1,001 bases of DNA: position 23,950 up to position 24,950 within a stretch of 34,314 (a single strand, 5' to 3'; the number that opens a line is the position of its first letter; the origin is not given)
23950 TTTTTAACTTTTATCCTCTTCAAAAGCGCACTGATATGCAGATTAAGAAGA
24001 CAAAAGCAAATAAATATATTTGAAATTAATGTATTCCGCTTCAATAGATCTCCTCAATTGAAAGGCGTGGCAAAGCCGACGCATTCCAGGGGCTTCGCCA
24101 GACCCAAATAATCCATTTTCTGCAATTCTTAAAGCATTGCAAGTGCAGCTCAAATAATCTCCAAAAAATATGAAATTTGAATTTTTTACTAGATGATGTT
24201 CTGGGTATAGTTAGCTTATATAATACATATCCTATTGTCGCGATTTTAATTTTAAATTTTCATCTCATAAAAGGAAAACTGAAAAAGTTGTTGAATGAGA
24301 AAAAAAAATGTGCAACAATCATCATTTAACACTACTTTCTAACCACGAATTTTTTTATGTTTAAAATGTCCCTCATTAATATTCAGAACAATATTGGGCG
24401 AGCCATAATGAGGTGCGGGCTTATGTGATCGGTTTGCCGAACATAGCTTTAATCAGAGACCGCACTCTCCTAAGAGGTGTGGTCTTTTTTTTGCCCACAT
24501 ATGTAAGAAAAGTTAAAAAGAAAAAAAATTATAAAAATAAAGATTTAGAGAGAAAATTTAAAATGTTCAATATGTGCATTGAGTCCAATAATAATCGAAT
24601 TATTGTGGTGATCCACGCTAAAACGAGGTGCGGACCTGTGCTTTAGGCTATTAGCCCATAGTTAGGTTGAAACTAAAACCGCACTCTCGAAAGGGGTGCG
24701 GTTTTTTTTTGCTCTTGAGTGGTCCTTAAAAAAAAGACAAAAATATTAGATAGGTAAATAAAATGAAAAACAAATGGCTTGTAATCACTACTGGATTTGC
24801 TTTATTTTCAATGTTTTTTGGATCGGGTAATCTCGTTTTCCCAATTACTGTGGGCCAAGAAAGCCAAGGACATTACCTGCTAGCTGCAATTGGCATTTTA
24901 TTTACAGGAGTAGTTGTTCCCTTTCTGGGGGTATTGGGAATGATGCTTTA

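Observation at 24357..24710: Two tandem leader-peptide attenuators in front of the branched-chain amino acid carrier brnQ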

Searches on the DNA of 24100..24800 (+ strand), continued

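Call 79: search_with_rna_model(model_id=R1, source=L117, max_evalue=10, filters=off)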
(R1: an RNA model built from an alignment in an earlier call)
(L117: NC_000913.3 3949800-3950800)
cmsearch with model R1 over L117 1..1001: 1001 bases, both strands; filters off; matches with E-value up to 10: 9.
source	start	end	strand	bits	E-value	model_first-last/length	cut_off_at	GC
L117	564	677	+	19.3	0.0011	1-115/115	no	0.54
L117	393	422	-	6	0.9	1-115/115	no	0.1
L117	444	470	-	5.5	1.2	1-115/115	no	0.15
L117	343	373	+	5.4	1.2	1-115/115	no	0.19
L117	642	749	-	4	2.5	1-115/115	no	0.44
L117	489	509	+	2.1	6.4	86-103/115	no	0.48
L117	180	260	+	1.7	8.2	1-115/115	no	0.4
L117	409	429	+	1.6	8.2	1-115/115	no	0.19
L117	305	358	-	1.6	8.6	1-115/115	no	0.43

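Call 85: search_with_rna_model(model_id=R1, sources=[L117, L118, L119, L120, L121], max_evalue=10, filters=off, show_alignments=1)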
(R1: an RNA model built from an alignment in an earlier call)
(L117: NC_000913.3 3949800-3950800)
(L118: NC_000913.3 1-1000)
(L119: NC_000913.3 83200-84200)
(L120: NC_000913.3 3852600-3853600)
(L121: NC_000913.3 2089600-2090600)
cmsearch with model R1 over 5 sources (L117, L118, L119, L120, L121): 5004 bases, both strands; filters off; matches with E-value up to 10: 15.
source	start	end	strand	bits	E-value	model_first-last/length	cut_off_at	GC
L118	204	309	+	32.3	7.8e-06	1-115/115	no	0.53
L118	272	345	-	25.9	0.0002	1-115/115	no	0.49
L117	564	677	+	19.3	0.0056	1-115/115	no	0.54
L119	303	407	+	16.2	0.027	1-115/115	no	0.48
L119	372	481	-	14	0.08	1-115/115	no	0.49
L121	433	546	+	13.8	0.089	1-115/115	no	0.5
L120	516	612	-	8.3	1.4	1-115/115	no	0.51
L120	227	266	+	8.2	1.5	72-108/115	no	0.6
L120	229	363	-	7.9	1.7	1-115/115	no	0.61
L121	141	233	+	7.4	2.2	1-115/115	no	0.31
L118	47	144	-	6.8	3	1-115/115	no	0.32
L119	700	814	+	6.8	3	1-115/115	no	0.31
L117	393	422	-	6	4.5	1-115/115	no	0.1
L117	444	470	-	5.5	5.8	1-115/115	no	0.15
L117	343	373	+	5.4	6.1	1-115/115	no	0.19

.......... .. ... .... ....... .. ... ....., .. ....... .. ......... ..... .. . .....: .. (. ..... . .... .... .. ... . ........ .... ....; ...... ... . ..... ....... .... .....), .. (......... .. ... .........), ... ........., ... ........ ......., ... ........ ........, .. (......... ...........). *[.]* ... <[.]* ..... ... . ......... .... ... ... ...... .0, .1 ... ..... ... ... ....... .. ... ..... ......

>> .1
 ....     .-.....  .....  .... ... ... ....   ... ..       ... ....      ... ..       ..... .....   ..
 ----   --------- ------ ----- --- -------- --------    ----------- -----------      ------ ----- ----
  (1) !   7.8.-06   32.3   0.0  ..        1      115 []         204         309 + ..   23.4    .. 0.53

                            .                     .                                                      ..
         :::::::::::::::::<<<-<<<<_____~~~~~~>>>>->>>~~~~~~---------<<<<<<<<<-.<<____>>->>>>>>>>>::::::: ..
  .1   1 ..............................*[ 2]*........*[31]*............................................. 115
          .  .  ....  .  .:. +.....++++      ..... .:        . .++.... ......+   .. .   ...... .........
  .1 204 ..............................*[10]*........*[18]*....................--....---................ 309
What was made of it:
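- On Enterobacterial ilvL / ivbL leaders (homology): R1 scores ilvL at 19.3 bits, below thrL at 32.3 bits, and ivbL at about 8 bits (call 85).
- R1 also hits the E. coli thr, ilvGMEDA, leu and his attenuators in the correct register (call 85).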
